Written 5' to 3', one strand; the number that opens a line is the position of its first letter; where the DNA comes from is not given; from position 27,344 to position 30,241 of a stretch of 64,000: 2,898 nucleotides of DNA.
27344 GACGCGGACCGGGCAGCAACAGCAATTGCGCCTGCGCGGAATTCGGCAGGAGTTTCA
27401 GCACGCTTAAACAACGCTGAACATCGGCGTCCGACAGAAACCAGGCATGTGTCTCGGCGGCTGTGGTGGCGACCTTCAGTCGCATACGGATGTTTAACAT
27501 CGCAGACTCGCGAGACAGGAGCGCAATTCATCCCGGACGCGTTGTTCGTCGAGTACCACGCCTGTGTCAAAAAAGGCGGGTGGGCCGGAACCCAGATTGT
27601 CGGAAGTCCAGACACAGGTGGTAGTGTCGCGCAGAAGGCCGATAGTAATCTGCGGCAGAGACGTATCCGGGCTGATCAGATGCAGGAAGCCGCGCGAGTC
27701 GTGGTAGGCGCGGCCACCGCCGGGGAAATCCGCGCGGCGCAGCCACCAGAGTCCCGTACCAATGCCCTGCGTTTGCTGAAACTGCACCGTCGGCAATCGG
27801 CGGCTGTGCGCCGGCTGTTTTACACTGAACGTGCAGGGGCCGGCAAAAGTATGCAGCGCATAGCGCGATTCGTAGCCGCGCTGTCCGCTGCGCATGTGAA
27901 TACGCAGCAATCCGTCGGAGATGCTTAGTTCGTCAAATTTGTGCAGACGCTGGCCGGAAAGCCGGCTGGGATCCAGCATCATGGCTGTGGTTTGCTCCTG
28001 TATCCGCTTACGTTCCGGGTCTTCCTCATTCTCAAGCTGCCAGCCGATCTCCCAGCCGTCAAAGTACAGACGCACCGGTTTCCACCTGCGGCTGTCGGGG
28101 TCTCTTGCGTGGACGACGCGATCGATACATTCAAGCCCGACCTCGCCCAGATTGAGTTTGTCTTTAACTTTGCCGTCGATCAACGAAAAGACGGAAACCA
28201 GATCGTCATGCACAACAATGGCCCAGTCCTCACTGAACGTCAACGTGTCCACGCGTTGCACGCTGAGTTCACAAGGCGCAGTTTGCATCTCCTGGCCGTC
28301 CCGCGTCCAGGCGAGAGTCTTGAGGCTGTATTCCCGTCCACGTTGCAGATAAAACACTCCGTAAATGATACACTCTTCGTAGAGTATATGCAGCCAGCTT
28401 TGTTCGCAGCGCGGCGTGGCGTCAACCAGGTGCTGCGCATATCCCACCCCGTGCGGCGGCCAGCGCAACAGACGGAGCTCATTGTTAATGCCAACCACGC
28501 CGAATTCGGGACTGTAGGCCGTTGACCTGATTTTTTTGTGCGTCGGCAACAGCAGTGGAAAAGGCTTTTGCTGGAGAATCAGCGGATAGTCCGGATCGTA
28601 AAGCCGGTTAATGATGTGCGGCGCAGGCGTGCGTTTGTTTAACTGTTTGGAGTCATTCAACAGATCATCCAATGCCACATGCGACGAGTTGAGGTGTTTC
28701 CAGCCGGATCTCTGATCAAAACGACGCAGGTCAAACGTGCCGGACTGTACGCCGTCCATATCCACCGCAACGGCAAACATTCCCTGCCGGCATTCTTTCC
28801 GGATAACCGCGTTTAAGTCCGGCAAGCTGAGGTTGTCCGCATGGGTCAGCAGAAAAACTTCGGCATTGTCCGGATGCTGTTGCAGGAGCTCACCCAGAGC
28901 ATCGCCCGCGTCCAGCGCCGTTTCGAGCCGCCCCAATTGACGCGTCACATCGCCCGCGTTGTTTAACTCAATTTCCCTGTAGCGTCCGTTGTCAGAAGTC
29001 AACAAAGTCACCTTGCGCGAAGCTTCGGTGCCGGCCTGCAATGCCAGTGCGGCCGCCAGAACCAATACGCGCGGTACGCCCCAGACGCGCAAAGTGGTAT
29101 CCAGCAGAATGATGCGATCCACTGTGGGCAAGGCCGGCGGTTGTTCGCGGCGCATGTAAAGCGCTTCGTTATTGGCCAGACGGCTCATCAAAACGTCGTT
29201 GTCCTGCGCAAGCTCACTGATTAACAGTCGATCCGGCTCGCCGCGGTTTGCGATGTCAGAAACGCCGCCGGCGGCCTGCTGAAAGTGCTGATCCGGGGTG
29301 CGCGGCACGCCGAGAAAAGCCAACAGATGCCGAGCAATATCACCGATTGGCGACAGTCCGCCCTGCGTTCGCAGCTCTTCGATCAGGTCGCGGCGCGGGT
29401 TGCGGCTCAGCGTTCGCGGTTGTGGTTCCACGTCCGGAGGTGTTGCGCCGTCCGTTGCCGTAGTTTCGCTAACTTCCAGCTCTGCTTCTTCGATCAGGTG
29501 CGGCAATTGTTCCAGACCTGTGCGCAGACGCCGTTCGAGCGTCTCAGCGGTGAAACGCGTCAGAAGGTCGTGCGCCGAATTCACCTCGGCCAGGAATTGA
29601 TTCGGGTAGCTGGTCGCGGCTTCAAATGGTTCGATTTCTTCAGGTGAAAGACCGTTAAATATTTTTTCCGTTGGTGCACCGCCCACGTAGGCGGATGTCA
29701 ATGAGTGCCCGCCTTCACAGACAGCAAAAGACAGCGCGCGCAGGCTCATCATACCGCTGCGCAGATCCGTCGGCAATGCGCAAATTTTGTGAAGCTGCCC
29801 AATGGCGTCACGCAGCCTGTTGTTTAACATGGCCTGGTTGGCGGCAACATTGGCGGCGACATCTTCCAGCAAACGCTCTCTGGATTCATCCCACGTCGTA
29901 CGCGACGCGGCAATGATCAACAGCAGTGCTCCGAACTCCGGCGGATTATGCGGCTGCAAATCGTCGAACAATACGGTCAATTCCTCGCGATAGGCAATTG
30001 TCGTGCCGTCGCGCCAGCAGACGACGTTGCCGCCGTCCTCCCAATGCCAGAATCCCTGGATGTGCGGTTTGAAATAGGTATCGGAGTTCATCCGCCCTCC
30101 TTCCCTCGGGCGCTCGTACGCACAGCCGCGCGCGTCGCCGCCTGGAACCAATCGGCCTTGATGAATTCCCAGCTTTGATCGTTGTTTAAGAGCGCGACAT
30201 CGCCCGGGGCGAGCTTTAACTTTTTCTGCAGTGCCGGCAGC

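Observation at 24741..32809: Five-gene RavA-like MoxR AAA+ / degenerate-vWA operon with three large uncharacterised partners: candidate undescribed NTP-dependent system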

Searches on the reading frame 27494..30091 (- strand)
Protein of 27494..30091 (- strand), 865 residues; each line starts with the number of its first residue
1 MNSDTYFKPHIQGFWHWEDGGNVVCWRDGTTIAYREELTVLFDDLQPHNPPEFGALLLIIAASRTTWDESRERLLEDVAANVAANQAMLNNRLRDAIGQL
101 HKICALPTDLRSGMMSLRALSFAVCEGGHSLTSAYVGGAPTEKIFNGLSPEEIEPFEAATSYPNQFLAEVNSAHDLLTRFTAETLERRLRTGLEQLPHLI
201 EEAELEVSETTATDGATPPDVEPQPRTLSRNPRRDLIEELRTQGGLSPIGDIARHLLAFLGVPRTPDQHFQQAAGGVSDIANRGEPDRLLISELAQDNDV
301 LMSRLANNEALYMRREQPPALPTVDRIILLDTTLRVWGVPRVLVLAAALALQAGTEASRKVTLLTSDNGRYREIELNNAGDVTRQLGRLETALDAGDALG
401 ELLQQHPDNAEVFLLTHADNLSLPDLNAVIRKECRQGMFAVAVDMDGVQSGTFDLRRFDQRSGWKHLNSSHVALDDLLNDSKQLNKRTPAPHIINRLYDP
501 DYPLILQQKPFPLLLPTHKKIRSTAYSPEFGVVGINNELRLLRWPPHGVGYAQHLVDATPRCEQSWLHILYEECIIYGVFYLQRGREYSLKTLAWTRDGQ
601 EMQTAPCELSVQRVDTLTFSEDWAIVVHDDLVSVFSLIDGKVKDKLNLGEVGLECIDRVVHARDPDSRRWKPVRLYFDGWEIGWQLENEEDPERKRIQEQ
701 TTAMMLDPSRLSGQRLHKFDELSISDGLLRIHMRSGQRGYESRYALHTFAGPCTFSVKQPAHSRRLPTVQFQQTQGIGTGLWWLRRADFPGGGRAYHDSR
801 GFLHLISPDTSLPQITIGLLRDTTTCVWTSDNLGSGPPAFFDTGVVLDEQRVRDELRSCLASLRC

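Call 5: search_protein_families(library=pfam, proteins=[window:27494-30091:-], max_evalue=1)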
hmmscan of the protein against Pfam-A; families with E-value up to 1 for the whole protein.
window:27494-30091:- (865 aa): 2 families
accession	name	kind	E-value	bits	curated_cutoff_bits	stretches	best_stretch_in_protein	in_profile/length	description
PF19915.4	bpX0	-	6.4e-16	59.5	27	1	29-187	1-160/161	MoxR-vWA-beta-propeller ternary system domain bpX0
PF19917.4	bpX1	-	2.2e-11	43.8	27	1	785-843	2-59/82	MoxR-vWA-beta-propeller ternary system domain bpX1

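Call 6: search_protein_families(library=padloc, proteins=[window:27494-30091:-], max_evalue=1)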
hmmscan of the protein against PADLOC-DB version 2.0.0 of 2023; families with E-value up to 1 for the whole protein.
window:27494-30091:- (865 aa): 0 families

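Call 7: search_protein_families(library=ncbifam, proteins=[window:27494-30091:-], max_evalue=1)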
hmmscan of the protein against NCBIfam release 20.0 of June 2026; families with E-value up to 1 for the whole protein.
window:27494-30091:- (865 aa): 0 families

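Call 18: find_homologous_proteins(query=window:27494-30091:-, max_evalue=0.00001)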
Query window:27494-30091:- (865 aa): 46 proteins with E <= 0.00001 among 8000 candidates.
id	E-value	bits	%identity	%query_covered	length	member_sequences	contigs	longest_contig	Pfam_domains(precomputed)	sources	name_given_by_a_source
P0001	0.0e+0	2010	100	100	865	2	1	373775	PF19917.5,PF19915.5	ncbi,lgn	-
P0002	0.0e+0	1532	77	100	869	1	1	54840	PF19917.5,PF19915.5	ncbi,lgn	-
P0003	5.3e-64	235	32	60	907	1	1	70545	PF19917.5,PF19915.5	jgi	jgi:hypothetical protein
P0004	1.1e-62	230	31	65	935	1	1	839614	PF19917.5,PF19915.5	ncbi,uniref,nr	ncbi:hypothetical protein KOR34_37660 [Posidoniimonas corsicana]|uniref:Uncharacterized protein n=1 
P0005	5.3e-61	225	31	63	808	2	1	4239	PF19917.5,PF19915.5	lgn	-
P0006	1.3e-60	224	27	97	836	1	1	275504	PF19917.5,PF19915.5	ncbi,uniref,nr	ncbi:hypothetical protein EJV47_14460 [Hymenobacter gummosus]|uniref:Uncharacterized protein n=1 Tax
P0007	3.7e-60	222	29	70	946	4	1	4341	PF19917.5,PF19915.5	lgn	-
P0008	2.0e-57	213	30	76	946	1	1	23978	PF19917.5,PF19915.5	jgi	jgi:hypothetical protein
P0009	3.5e-57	212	27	97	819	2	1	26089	PF19917.5,PF19915.5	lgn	-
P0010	3.5e-57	212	28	76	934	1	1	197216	PF19917.5,PF19915.5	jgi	jgi:hypothetical protein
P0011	4.8e-57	212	32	51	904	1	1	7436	PF19917.5,PF19915.5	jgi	jgi:hypothetical protein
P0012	1.4e-56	210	30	63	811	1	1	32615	PF19917.5,PF19915.5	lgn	-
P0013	1.1e-54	204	30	65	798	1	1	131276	PF19917.5,PF19915.5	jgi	jgi:hypothetical protein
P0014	1.8e-54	203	31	65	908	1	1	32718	PF19917.5,PF19915.5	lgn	-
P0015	1.3e-53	200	29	65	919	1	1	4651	PF19917.5,PF19915.5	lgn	-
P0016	2.9e-53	199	28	67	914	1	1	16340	PF19917.5,PF19915.5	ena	-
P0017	4.3e-53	199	31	65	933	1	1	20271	PF19917.5,PF19915.5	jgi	jgi:MoxR-vWA-beta-propeller ternary system protein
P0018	4.2e-52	195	25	97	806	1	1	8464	PF19917.5,PF19915.5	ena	-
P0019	1.4e-51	194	29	63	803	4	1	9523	PF19917.5,PF19915.5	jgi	jgi:hypothetical protein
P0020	4.1e-51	192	27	96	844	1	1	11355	PF19917.5,PF19915.5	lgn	-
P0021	4.2e-51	192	27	97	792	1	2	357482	PF19917.5,PF19915.5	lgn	-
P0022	5.2e-50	189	31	62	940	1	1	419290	PF19917.5,PF19915.5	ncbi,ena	-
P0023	4.3e-49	185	27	74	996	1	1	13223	PF19917.5,PF19915.5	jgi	jgi:hypothetical protein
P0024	9.6e-49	184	30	65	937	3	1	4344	PF19917.5,PF19915.5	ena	-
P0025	6.0e-48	182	27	62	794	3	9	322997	PF19917.5,PF19915.5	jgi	jgi:hypothetical protein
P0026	5.0e-47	179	27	62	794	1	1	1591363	PF19917.5,PF19915.5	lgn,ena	-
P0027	2.8e-46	176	25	97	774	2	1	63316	PF19917.5,PF19915.5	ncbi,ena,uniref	ncbi:hypothetical protein [Chitinophaga sancti]|uniref:hypothetical protein n=1 Tax=Chitinophaga san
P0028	5.9e-45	172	28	74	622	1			PF19915.5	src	-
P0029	1.6e-44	170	27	64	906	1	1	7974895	PF19917.5,PF19915.5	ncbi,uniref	ncbi:hypothetical protein NA78x_001422 [Anatilimnocola sp. NA78]|uniref:hypothetical protein n=1 Tax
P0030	5.6e-44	169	29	65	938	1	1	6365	PF19917.5,PF19915.5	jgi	jgi:hypothetical protein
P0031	1.3e-43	167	29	74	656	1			PF19915.5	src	-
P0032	2.7e-43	166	28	68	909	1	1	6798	PF19917.5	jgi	jgi:hypothetical protein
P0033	3.5e-43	166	30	59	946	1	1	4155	PF19917.5,PF19915.5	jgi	jgi:hypothetical protein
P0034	5.0e-43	165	26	67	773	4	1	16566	PF19917.5,PF19915.5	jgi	-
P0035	7.2e-43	165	28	63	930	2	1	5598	PF19917.5,PF19915.5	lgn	-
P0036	1.5e-37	147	27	62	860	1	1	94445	PF19917.5,PF00542.25,PF19915.5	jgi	jgi:ribosomal protein L7/L12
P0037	1.6e-37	147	29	74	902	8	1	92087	PF19917.5,PF19915.5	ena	-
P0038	8.7e-37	145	28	62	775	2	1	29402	PF19917.5,PF19915.5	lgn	-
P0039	1.0e-35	141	28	58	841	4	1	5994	PF19917.5,PF19915.5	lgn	-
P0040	1.5e-35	141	27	51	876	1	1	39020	PF19917.5,PF00542.25,PF19915.5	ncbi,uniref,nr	ncbi:ribosomal protein L7/L12 [Bernardetia sp.]|uniref:ribosomal protein L7/L12 n=1 Tax=Bernardetia 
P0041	2.2e-35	140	27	50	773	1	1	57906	PF19917.5,PF19915.5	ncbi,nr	ncbi:MAG: hypothetical protein IBJ09_11345 [Bacteroidia bacterium]|nr:hypothetical protein [Bacteroi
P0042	7.2e-35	138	25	62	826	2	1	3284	PF19917.5,PF19915.5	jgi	-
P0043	3.2e-32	130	28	51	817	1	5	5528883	PF19915.5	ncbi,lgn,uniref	ncbi:hypothetical protein AAFN60_11690 [Roseibacillus persicicus]|uniref:hypothetical protein n=1 Ta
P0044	1.9e-31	127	29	53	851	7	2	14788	PF19917.5,PF00542.25,PF19915.5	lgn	-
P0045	8.4e-29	118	29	50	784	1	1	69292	PF19917.5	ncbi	ncbi:MAG: hypothetical protein AAGB93_00250 [Planctomycetota bacterium]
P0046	2.7e-24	103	26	45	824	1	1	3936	PF00542.25,PF19915.5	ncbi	ncbi:MAG: hypothetical protein RLZZ546_333, partial [Bacteroidota bacterium]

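Call 21: find_related_loci(query=A1, collection=genome_contigs, flank=10000)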
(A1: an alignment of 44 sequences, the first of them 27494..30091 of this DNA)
Query A1 (865 aa) in genome_contigs; peptide patterns used: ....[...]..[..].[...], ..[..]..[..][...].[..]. (x = any residue, [..] = any of these).
494 stretches matched a pattern; 476 encode a relative of the query (tblastn E <= 1e-3); the best 80 are kept; 80 distinct loci.
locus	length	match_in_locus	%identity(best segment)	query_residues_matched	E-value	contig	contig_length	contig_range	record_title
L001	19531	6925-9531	77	1-865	0e+0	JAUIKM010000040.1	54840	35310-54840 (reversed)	MAG: bacterium isolate Co_bin.359 NODE_4325_length_54840_cov_3.714510, whole genome shotgun sequence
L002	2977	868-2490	32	5-569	3e-67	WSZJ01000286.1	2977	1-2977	MAG: Planctomycetota bacterium isolate X3_MetaBAT.40 scaffold_8580, whole genome shotgun sequence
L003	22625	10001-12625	31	5-840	2e-63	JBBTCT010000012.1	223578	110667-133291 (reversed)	MAG: Planctomycetota bacterium isolate H51-bin301_1 H51_bin301_1_000000000012, whole genome shotgun sequence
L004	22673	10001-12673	30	6-841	4e-63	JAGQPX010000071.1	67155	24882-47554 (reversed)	MAG: Planctomycetaceae bacterium isolate HKST-UBA51 2008_37865, whole genome shotgun sequence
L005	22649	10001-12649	30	6-840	5e-62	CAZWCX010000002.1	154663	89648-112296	MAG TPA_asm: uncultured Planctomycetia bacterium isolate SRP323723_co1_148 genome assembly, contig: NODE_80_length_15466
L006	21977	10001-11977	30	3-690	5e-61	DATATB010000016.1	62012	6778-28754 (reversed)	MAG TPA_asm: Pirellulales bacterium isolate SMAG_U5535 k141_2610626, whole genome shotgun sequence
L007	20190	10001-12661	31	5-852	1e-60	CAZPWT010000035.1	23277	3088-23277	MAG TPA_asm: uncultured Planctomycetia bacterium isolate binchicken_co200_325 genome assembly, contig: k141_45301, whole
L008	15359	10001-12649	30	3-829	9e-61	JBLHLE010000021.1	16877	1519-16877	MAG: Pirellulaceae bacterium isolate 3300054698_131 Ga0535670_0005977, whole genome shotgun sequence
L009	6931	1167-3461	28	6-840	9e-61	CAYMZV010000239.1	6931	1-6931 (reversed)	MAG TPA_asm: uncultured Chryseobacterium sp. isolate binchicken_co50_371 genome assembly, contig: NODE_15100_length_6931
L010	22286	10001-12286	31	6-841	2e-60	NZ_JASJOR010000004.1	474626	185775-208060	Xanthocytophaga flavus strain NT2B1 NODE_4_length_474626_cov_26.757138, whole genome shotgun sequence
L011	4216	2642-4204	30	6-557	2e-60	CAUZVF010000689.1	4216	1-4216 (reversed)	MAG: Planctomycetota bacterium isolate CB6_Bottom.34 genome assembly, contig: Ga0310122_10017563, whole genome shotgun s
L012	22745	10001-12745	31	6-841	7e-60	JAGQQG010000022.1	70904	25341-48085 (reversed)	MAG: Planctomycetaceae bacterium isolate HKST-UBA60 NODE_22_length_70904_cov_5.470597, whole genome shotgun sequence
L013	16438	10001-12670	32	5-832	3e-59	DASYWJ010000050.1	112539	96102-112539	MAG TPA_asm: Tepidisphaeraceae bacterium isolate SMAG_U6278 k141_155290, whole genome shotgun sequence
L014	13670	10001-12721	30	6-863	4e-59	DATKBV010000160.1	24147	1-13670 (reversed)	MAG TPA_asm: Pirellulaceae bacterium isolate SMAG_U14429 k141_3191786, whole genome shotgun sequence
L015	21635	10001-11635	33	6-566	5e-59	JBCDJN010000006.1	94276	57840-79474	MAG: Planctomycetota bacterium isolate P01_H01_bin.36 k141_1859772_length_94276_cov_17.6920, whole genome shotgun sequen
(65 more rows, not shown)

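Call 37: predict_structure(alignment_id=A1)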
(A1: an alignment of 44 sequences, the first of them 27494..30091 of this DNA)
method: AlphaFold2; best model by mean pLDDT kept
length: 865 residues; sequences in the alignment: 44
mean_pLDDT: 80.8   pTM: 0.50
mean pLDDT of the five models: 80.8, 80.3, 79.6, 79.4, 78.5
residues with pLDDT >= 90: 374; 70-90: 306; 50-70: 86; < 50: 99
segments of 3 or more residues with pLDDT < 50: 131-136, 196-229, 266-289, 311-317, 480-498, 736-738, 760-763
pLDDT, mean of each block of 10 residues (from residue 1): 79 94 95 95 83 94 92 92 78 94 95 92 77 55 89 82 86 92 90 57 44 42 40 85 82 87 54 39 46 65 65 47 83 89 94 87 91 91 88 86 82 94 90 86 80 91 89 66 35 45 86 81 91 91 84 89 93 92 82 92 86 94 94 95 94 91 90 93 87 82 72 66 86 60 68 68 67 68 87 91 93 93 88 91 87 94 89
secondary structure, 60 per line:
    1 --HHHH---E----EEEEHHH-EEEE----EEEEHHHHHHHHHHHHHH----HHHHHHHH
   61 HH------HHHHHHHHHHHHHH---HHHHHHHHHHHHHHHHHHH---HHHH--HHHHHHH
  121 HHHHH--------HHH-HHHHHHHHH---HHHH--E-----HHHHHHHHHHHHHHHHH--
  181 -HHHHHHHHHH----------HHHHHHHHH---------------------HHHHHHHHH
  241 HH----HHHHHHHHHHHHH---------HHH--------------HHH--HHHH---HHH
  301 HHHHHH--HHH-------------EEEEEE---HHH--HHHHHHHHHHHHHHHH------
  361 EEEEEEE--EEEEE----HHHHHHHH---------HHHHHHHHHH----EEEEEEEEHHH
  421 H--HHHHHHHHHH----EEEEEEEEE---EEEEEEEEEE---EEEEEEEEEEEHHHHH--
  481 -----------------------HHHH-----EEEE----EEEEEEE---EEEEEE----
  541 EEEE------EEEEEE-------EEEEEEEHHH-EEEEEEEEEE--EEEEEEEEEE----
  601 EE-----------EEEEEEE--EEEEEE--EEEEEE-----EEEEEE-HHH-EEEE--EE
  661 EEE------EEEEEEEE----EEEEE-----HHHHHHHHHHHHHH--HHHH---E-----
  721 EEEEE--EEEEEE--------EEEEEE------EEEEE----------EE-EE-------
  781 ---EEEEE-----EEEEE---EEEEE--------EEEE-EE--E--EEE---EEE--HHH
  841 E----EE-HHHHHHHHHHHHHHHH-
elements in order (helices of 4 or more, strands of 3 or more residues): H3-6 E15-18 E23-26 E31-34 H35-48 H53-62 H69-82 H86-104 H108-111 H114-125 H138-146 H150-153 H162-178 H182-191 H202-210 H232-242 H247-259 H291-294 H298-306 E325-330 H339-354 E361-367 E370-374 H379-386 H396-405 E410-417 H418-421 H424-433 E438-446 E450-459 E463-473 H474-478 H504-507 E513-516 E521-527 E531-536 E541-544 E551-556 E564-570 E575-584 E587-596 E614-620 E623-628 E631-636 E642-647 E653-656 E659-663 E670-677 E682-686 H692-705 H708-711 E721-725 E728-733 E742-747 E754-758 E784-788 E794-798 E802-806 E815-818 E827-829 E833-835 H849-864

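Call 40: fold_search(model_id=the predicted structure, library=pdb)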
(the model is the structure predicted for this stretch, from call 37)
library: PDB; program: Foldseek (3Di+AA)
matches with E <= 10: 969; with E <= 0.001: 101
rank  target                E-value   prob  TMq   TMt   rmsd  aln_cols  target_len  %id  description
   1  4r40_A                1.8e-05  1.00  0.13  0.25  24.8       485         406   11  Crystal Structure of TolB/Pal complex from Yersinia pestis. (released 2014-09-03)
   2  9n6z_LT               4.0e-05  1.00  0.13  0.13  19.9       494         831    8  SSU processome maturation and disassembly, State D (released 2025-11-05)
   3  5es4_A                4.9e-05  0.96  0.11  0.10  24.6       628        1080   10  RE-REFINEMENT OF INTEGRIN ALPHAXBETA2 ECTODOMAIN IN THE CLOSED/BENT CONFORMATION (released 2016-03-02)
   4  4r40_C                5.4e-05  1.00  0.13  0.25  24.8       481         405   10  Crystal Structure of TolB/Pal complex from Yersinia pestis. (released 2014-09-03)
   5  9n6v_LT               5.4e-05  0.99  0.13  0.13  19.8       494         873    9  SSU processome maturation and disassembly, State A (released 2025-11-05)
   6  4pwz_B                7.5e-05  0.89  0.08  0.15  23.1       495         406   10  Crystal structure of TolB protein from Yersinia pestis CO92 (released 2014-04-02)
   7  8bbf_B                1.0e-04  0.82  0.08  0.07  23.1       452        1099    8  Structure of the IFT-A complex; IFT-A1 module (released 2022-12-07)
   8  9n77_LT               1.1e-04  0.99  0.13  0.13  19.5       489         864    9  SSU processome maturation and disassembly, State K (released 2025-11-05)
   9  1crz                  1.2e-04  0.99  0.12  0.22  22.8       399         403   10  CRYSTAL STRUCTURE OF THE E. COLI TOLB PROTEIN (released 2000-08-16)
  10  6vyc_A                1.3e-04  1.00  0.15  0.35  22.2       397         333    8  Crystal structure of WD-repeat domain of human WDR91 (released 2020-03-25)
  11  6lqr_BE               1.4e-04  0.99  0.12  0.13  19.5       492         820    9  Cryo-EM structure of 90S small subunit preribosomes in transition states (State C) (released 2020-09-16)
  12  8em4_A                1.4e-04  0.98  0.12  0.04  23.6       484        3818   12  Cryo-EM structure of LRP2 at pH 7.5 (released 2023-02-08)
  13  1r9n_B                1.5e-04  0.99  0.13  0.15  21.4       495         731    9  Crystal Structure of human dipeptidyl peptidase IV in complex with a decapeptide (tNPY) at 2.3 Ang. Resolution (released 2005-03-29)
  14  9e2g_2B               1.6e-04  1.00  0.14  0.19  19.6       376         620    7  Cryo-EM structure of 48 nm repeat of microtubule doublet from T. brucei flagellum (released 2025-03-12)
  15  2ivz_A                1.6e-04  1.00  0.14  0.27  24.8       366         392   11  Structure of TolB in complex with a peptide of the colicin E9 T- domain (released 2006-08-16)
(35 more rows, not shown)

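Call 56: find_encoding_contigs(protein=P0001, flank=2000, max_places=3)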
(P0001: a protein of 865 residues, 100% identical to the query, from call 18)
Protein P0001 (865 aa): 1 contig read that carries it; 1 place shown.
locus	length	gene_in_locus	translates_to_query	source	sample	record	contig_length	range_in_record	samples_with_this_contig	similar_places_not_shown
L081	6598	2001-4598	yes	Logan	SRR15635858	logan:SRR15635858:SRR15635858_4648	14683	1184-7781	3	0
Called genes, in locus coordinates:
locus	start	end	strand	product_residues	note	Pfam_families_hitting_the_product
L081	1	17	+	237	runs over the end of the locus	PF19920:bpX4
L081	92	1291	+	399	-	PF01078:Mg_chelatase (faint), PF20030:bpMoxR, PF07728:AAA_5, PF17868:AAA_lid_8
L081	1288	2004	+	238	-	PF19918:BpX2_N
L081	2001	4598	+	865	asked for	PF19915:bpX0, PF19917:bpX1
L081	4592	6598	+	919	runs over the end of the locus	PF19919:bpX3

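Call 59: list_cluster_members(proteins=[P0001])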
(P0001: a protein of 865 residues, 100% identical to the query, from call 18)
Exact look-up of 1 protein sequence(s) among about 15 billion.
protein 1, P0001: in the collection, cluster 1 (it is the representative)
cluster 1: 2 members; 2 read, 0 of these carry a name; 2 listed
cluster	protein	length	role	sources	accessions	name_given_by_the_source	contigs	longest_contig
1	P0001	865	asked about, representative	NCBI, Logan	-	-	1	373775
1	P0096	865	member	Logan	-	-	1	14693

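Call 72: search_protein_families(library=pfam, alignment_id=A7, max_evalue=0.00001)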
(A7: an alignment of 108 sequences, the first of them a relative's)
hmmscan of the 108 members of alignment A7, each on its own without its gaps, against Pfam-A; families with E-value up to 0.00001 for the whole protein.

A. member 1, L003:15521-16780:+ (420 aa): 0 families

B. families by the number of members that match (of 108 scanned): 113 families (the first 25 are shown)
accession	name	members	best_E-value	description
PF00149.33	Metallophos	4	1.8e-10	Calcineurin-like phosphoesterase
PF09234.15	DUF1963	2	2.2e-55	Domain of unknown function (DUF1963)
PF07596.16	SBP_bac_10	2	1.1e-54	Protein of unknown function (DUF1559)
PF00005.33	ABC_tran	2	1.2e-40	ABC transporter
PF13185.12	GAF_2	2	2e-13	GAF domain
PF13304.12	AAA_21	2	6.4e-13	AAA domain, putative AbiEii toxin, Type IV TA system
PF01590.32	GAF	2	1.1e-11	GAF domain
PF13428.12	TPR_14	2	3e-11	Tetratricopeptide repeat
PF14559.12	TPR_19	2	2e-10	Tetratricopeptide repeat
PF12850.12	Metallophos_2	2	2.4e-07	Calcineurin-like phosphoesterase superfamily domain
PF13396.11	PLDc_N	2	2.4e-07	Phospholipase_D-nuclease N-terminal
PF07963.17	N_methyl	2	2.8e-07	Prokaryotic N-terminal methylation motif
PF07394.17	DUF1501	1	2.2e-146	Protein of unknown function (DUF1501)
PF01264.26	Chorismate_synt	1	3.2e-131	Chorismate synthase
PF03786.19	UxuA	1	1.5e-122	D-mannonate dehydratase (UxuA)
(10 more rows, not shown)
